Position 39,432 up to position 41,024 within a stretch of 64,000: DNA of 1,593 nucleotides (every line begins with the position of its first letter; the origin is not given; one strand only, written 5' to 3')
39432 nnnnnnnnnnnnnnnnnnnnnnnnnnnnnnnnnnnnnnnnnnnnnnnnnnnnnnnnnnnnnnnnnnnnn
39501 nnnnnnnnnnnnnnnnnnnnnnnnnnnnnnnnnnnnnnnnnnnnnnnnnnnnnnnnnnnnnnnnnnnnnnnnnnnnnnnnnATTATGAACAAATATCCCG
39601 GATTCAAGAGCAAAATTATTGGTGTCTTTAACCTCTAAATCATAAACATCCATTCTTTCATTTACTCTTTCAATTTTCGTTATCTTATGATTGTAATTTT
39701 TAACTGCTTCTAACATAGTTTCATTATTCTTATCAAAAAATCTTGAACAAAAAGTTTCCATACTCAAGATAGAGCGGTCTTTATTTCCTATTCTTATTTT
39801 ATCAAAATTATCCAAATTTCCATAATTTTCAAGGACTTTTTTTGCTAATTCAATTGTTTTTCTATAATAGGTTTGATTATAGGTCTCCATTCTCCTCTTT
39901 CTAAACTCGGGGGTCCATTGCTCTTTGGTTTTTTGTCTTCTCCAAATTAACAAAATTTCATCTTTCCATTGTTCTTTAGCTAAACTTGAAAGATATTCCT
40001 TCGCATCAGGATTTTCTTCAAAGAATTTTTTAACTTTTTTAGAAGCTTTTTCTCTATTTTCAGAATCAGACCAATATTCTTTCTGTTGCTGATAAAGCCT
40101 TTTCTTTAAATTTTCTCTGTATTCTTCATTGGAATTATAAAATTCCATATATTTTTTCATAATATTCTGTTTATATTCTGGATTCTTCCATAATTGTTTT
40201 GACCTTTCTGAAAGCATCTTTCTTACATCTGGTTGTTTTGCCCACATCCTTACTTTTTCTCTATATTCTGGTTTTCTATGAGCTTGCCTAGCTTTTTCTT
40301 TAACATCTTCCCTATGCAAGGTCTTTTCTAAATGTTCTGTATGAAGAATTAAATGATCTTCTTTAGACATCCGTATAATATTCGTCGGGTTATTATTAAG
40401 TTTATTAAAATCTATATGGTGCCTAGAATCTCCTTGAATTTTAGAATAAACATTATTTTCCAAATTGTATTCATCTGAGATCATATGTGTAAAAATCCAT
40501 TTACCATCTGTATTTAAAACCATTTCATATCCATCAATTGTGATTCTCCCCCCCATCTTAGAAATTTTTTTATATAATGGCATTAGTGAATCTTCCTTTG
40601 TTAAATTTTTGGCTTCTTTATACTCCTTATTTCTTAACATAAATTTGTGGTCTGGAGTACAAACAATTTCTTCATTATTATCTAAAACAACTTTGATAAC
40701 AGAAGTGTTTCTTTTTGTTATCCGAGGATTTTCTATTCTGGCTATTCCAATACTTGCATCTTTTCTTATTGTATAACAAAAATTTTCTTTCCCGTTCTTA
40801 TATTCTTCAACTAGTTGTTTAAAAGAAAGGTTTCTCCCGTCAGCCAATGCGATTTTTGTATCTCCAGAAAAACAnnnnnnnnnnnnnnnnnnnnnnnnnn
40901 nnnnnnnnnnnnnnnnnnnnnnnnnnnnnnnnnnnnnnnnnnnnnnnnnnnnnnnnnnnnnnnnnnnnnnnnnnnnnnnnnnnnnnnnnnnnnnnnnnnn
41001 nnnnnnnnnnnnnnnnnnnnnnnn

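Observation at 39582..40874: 431-aa intein with an HNH homing-endonuclease domain in the GyrB TOPRIM motif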

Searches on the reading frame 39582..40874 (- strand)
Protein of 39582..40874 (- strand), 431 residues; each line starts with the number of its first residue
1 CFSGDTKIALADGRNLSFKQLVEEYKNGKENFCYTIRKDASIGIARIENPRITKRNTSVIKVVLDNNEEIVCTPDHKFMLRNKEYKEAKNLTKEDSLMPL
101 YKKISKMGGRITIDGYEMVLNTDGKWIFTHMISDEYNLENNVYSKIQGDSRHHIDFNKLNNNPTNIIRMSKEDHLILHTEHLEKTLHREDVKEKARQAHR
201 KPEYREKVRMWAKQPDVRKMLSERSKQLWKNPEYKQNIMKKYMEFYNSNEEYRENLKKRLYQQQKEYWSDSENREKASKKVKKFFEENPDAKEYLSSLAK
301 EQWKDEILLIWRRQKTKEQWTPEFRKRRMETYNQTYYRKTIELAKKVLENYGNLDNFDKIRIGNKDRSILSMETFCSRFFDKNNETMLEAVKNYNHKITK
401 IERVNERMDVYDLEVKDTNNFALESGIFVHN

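Call 4: search_protein_families(library=pfam, proteins=[window:39582-40874:-], max_evalue=1)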
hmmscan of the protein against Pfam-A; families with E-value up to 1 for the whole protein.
window:39582-40874:- (431 aa): 3 families
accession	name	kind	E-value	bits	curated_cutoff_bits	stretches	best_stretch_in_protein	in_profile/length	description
PF14890.11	Intein_splicing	-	9.1e-23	81.2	35.8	1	9-431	2-155/155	Intein splicing domain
PF13392.12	HNH_3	-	0.044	13.9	24.8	1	152-174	22-44/46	HNH endonuclease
PF08986.15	DUF1889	-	0.1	13.1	26.9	1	180-243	38-95/96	Domain of unknown function (DUF1889)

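Call 5: search_protein_families(library=ncbifam, proteins=[window:39582-40874:-], max_evalue=1)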
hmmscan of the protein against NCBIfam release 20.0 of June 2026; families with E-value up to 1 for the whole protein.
window:39582-40874:- (431 aa): 5 families
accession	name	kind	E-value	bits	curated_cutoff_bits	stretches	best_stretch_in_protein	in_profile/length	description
NF052663.1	RtcB_rel_intein2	exception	7.1e-39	134.1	1050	1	1-431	78-310/626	intein-containing RctB family protein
TIGR01445.1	intein_Nterm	domain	4e-12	47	24.5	1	1-79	1-82/83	intein N-terminal splicing region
TIGR01443.1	intein_Cterm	domain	2.1e-05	24.6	15.6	1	409-431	1-23/24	intein C-terminal splicing region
NF038136.1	rSAM_Rv_intein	exception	0.022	13.7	700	1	1-118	76-187/574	intein-containing Rv2578c family radical SAM protein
NF006469.0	PRK08869.1-4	equivalog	0.083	12.2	627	1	348-424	270-344/377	flagellin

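Call 6: search_solved_structures(query=window:39582-40874:-, max_evalue=1, show_alignments=3)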
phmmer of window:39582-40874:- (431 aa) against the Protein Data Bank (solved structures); distinct sequences matched with E-value up to 1: 8.
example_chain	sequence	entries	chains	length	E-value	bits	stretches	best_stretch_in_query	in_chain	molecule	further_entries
8ubs_A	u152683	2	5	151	0.00012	24.5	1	7-106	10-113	NrdJ-1 | Nrdj-1 intein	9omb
4e2u_A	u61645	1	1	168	0.44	12.8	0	396-431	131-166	Pho radA intein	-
8xks_I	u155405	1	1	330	0.49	12.7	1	26-102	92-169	Tic22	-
8xqw_Q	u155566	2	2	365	0.58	12.4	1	26-102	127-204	Tic22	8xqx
4am2_A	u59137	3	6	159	0.59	12.4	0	140-158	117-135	BACTERIOFERRITIN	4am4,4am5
2lqm_A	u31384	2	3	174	0.83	11.9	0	396-431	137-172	Pho radA intein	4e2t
9n8b_A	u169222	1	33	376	0.85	11.9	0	354-425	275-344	Flagellin D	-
9n8a_A1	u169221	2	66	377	0.85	11.9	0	354-425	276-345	Flagellin D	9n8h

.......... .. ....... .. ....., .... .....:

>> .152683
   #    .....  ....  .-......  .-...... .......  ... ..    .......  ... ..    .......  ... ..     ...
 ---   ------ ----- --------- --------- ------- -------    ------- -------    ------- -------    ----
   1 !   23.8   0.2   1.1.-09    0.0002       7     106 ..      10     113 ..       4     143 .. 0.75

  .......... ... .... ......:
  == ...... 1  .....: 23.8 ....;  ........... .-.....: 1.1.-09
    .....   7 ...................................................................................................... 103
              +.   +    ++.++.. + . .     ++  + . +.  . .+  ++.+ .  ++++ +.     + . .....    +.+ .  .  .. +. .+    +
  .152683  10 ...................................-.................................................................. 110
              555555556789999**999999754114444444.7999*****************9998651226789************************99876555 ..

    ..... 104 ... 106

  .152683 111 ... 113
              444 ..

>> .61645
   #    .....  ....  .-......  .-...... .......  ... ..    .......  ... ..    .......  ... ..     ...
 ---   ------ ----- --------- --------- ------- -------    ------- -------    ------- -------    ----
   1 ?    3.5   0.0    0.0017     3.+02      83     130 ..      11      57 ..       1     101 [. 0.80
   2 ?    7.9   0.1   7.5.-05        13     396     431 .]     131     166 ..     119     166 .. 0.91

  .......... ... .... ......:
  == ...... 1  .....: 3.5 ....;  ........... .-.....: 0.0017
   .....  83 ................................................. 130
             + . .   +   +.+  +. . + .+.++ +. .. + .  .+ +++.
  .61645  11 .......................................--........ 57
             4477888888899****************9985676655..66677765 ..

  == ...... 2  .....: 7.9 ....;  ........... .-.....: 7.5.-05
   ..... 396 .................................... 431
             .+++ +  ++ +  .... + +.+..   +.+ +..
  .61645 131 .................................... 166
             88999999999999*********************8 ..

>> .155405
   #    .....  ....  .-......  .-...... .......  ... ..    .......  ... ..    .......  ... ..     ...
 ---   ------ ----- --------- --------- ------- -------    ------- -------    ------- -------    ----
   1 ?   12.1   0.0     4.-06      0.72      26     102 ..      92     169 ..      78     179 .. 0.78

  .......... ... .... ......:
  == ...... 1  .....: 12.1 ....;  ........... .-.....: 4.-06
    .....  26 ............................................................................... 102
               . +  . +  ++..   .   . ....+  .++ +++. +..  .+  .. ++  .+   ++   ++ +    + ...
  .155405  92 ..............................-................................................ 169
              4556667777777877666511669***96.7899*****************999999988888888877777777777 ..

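Call 7: search_protein_families(library=phrogs, proteins=[window:39582-40874:-], max_evalue=1)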
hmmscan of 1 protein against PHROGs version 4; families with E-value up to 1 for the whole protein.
window:39582-40874:- (431 aa): 5 families
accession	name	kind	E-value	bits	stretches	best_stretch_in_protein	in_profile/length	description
phrog_7545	-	DNA, RNA and nucleotide metabolism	8.7e-07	30.3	1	92-203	56-157/160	HNH endonuclease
phrog_15471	-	DNA, RNA and nucleotide metabolism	7.9e-05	23.6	1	147-304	49-132/183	HNH endonuclease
phrog_28563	-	unknown function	0.00024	22.3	1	396-431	36-70/98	-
phrog_21964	-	DNA, RNA and nucleotide metabolism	0.00051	20.7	1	125-187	162-221/244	HNH endonuclease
phrog_22215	-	unknown function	0.028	15.1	1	187-393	80-272/324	-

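Call 8: find_homologous_proteins(query=window:39582-40874:-, max_evalue=0.001)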
Query window:39582-40874:- (431 aa): 854 proteins with E <= 0.001 among 4037 candidates; the best 120 are listed.
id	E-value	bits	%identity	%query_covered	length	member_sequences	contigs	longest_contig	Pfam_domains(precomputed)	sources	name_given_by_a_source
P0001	1.9e-195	668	68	100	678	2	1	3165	PF00986.27,PF01751.29,PF14890.12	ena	-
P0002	6.4e-189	646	66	100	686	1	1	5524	PF00986.27,PF01751.29,PF14890.12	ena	-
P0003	1.3e-180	619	67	93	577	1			PF00204.32,PF14890.12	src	-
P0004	7.4e-170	584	68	91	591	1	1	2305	PF00986.27,PF01751.29,PF14890.12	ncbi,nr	ncbi:MAG: intein-containing DNA gyrase subunit B, partial [Nanoarchaeota archaeon]|nr:intein-contain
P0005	1.2e-157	543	58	100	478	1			PF14890.12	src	-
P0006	8.8e-152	524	66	82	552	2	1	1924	PF00986.27,PF01751.29,PF14890.12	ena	-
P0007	4.3e-148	512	56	100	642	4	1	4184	PF00986.27,PF21249.3,PF01751.29,PF14890.12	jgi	jgi:DNA gyrase subunit B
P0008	2.0e-147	510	53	100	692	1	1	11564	PF00986.27,PF01751.29,PF14890.12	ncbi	-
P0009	3.2e-147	509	56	100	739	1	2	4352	PF00986.27,PF01751.29,PF14890.12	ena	-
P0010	4.3e-147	509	53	100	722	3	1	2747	PF00986.27,PF01751.29,PF00204.32,PF14890.12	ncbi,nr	ncbi:MAG: intein-containing DNA gyrase subunit B, partial [Nanoarchaeota archaeon]|nr:intein-contain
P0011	5.4e-147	508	53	100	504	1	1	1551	PF14890.12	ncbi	ncbi:MAG: hypothetical protein WD607_02340, partial [Candidatus Paceibacterota bacterium]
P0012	4.8e-146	505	54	100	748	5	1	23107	PF00986.27,PF01751.29,PF00204.32,PF14890.12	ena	-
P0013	9.1e-146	504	53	100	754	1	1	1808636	PF00986.27,PF01751.29,PF00204.32,PF14890.12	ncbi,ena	-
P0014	1.0e-145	504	54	100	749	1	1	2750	PF00986.27,PF01751.29,PF00204.32,PF14890.12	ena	-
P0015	4.7e-144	499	52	100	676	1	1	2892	PF00986.27,PF01751.29,PF14890.12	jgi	jgi:DNA gyrase subunit B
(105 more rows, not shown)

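Call 31: predict_structure(alignment_id=A1)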
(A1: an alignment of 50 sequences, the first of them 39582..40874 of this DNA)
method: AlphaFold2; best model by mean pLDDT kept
length: 431 residues; sequences in the alignment: 50
mean_pLDDT: 87.8   pTM: 0.57
mean pLDDT of the five models: 87.8, 86.8, 85.8, 84.7, 83.6
residues with pLDDT >= 90: 198; 70-90: 220; 50-70: 13; < 50: 0
segments of 3 or more residues with pLDDT < 50: none
pLDDT, mean of each block of 10 residues (from residue 1): 95 95 96 94 96 95 90 96 93 90 85 88 89 95 91 91 95 89 87 90 89 86 86 92 91 86 77 78 85 81 76 71 75 81 83 86 89 89 80 75 93 93 95 87
secondary structure, 60 per line:
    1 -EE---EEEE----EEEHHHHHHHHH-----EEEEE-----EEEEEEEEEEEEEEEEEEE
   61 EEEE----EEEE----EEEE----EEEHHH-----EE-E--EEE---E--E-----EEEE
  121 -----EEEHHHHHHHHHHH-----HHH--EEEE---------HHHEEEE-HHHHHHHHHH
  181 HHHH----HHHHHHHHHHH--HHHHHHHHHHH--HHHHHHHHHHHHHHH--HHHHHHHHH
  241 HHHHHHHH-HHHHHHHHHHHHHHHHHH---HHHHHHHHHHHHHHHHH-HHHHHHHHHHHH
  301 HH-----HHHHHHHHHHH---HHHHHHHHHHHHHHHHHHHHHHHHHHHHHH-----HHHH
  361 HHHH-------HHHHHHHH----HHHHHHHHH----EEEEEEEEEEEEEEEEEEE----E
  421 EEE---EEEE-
elements in order: E7-10 E15-17 H18-26 E32-36 E42-64 E69-72 E77-80 E85-87 E102-104 E117-120 E126-128 H129-139 E150-153 E166-169 H171-184 H189-199 H202-212 H215-229 H232-248 H250-267 H271-287 H289-302 H308-318 H322-351 H357-364 H372-379 H384-392 E397-415 E420-423 E427-430

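Call 34: fold_search(model_id=the predicted structure, library=pdb)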
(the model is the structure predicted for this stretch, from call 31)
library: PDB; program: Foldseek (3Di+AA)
matches with E <= 10: 147; with E <= 0.001: 41
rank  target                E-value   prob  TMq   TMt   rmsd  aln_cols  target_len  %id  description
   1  8ubs_A                4.6e-07  1.00  0.22  0.60   9.4       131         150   21  Crystal structure of NrdJ-1 split intein fusion (released 2024-10-09)
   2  4kl5_A                3.8e-06  1.00  0.21  0.60   2.0        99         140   21  Crystal structure of NpuDnaE intein (released 2013-09-04)
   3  2keq_MODEL_1_A        4.5e-06  1.00  0.20  0.59   2.3        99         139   21  Solution structure of DnaE intein from Nostoc punctiforme (released 2009-05-19)
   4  1zd7_A                5.7e-06  1.00  0.21  0.55   9.7       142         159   15  1.7 Angstrom Crystal Structure Of Post-Splicing Form of a dnaE Intein from Synechocystis Sp. Pcc 6803 (released 2006-01-24)
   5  1mi8                  6.0e-06  1.00  0.20  0.59   1.8       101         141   23  2.0 Angstrom crystal structure of a DnaB intein from Synechocystis sp. PCC 6803 (released 2003-08-19)
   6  4kl5_B                7.2e-06  1.00  0.21  0.60   2.0        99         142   21  Crystal structure of NpuDnaE intein (released 2013-09-04)
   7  2imz_A                7.6e-06  1.00  0.21  0.60   5.7       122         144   18  Crystal structure of Mtu recA intein splicing domain (released 2007-05-01)
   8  5i0a                  9.0e-06  1.00  0.21  0.60   1.8       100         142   19  RecA mini intein in complex with cisplatin (released 2016-09-21)
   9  6rpq                  1.3e-05  1.00  0.19  0.32  12.6       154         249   18  Crystal structure of PhoCDC21-1 intein (released 2019-08-14)
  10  3ifj_A                1.4e-05  1.00  0.21  0.61   1.9       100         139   19  Crystal structure of Mtu recA intein, splicing domain (released 2009-10-06)
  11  1zde                  1.5e-05  1.00  0.21  0.55   1.8       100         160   17  1.95 Angstrom Crystal Structure of a dnaE Intein Precursor from Synechocystis Sp. Pcc 6803 (released 2006-01-24)
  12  6frg                  1.8e-05  1.00  0.21  0.53   9.7       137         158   18  Crystal structure of G-1F mutant of Ssp DnaB Mini-Intein variant M86 (released 2019-01-30)
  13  3nzm                  1.9e-05  1.00  0.22  0.55   2.4       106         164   18  Crystal structure of DNAE intein with N-extein in redox trap (released 2011-06-01)
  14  6fre                  1.9e-05  1.00  0.20  0.54   9.5       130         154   18  Crystal structure of G-1F/H73A mutant of Ssp DnaB Mini-Intein variant M86 (released 2019-01-30)
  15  6rpp                  2.3e-05  1.00  0.20  0.46  12.5       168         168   13  Crystal structure of PabCDC21-1 intein (released 2019-08-14)
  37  1dq3                  4.8e-04  0.98  0.18  0.17  16.6       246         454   11  CRYSTAL STRUCTURE OF AN ARCHAEAL INTEIN-ENCODED HOMING ENDONUCLEASE PI-PFUI (released 2000-07-05)
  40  7qss                  7.3e-04  1.00  0.18  0.18   8.8       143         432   15  Crystal structure of homing endonuclease-associated TliVMA intein (C1A) (released 2022-03-30)
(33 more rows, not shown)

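Call 45: search_protein_families(library=pfam, alignment_id=A1, max_evalue=0.1)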
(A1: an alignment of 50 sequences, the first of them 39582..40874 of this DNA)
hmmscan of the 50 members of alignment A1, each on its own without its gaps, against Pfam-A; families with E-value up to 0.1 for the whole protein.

A. member 1, window:39582-40874:- (431 aa): 2 families
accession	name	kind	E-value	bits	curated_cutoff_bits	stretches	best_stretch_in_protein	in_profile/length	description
PF14890.11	Intein_splicing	-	9.1e-23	81.2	35.8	1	9-431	2-155/155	Intein splicing domain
PF13392.12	HNH_3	-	0.044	13.9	24.8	1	152-174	22-44/46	HNH endonuclease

B. families by the number of members that match (of 50 scanned): 30 families (the first 25 are shown)
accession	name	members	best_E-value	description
PF14890.11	Intein_splicing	50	2.5e-24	Intein splicing domain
PF01751.28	Toprim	44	1.8e-16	Toprim domain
PF00986.26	DNA_gyraseB_C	39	3.9e-32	DNA gyrase B subunit, carboxyl terminus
PF13392.12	HNH_3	31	4.5e-05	HNH endonuclease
PF00204.31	DNA_gyraseB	15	6.3e-60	DNA gyrase B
PF01079.26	Hint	12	0.0026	Hint module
PF13662.12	Toprim_4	10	0.0044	Toprim domain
PF21249.2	GyrB_hook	6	4.7e-08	GyrB, hook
PF17898.6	GerD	2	0.001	Spore germination GerD central core domain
PF13155.12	Toprim_2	2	0.0023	Toprim-like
PF22813.1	TcaA_2nd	2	0.014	TcaA protein second domain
PF16525.10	MHB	2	0.024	Haemophore, haem-binding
PF00978.26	RdRP_2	1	0.002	RNA dependent RNA polymerase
PF12789.12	PTR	1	0.0021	Phage tail repeat like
PF22756.2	E217_gp29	1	0.0033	E217 gateway protein gp29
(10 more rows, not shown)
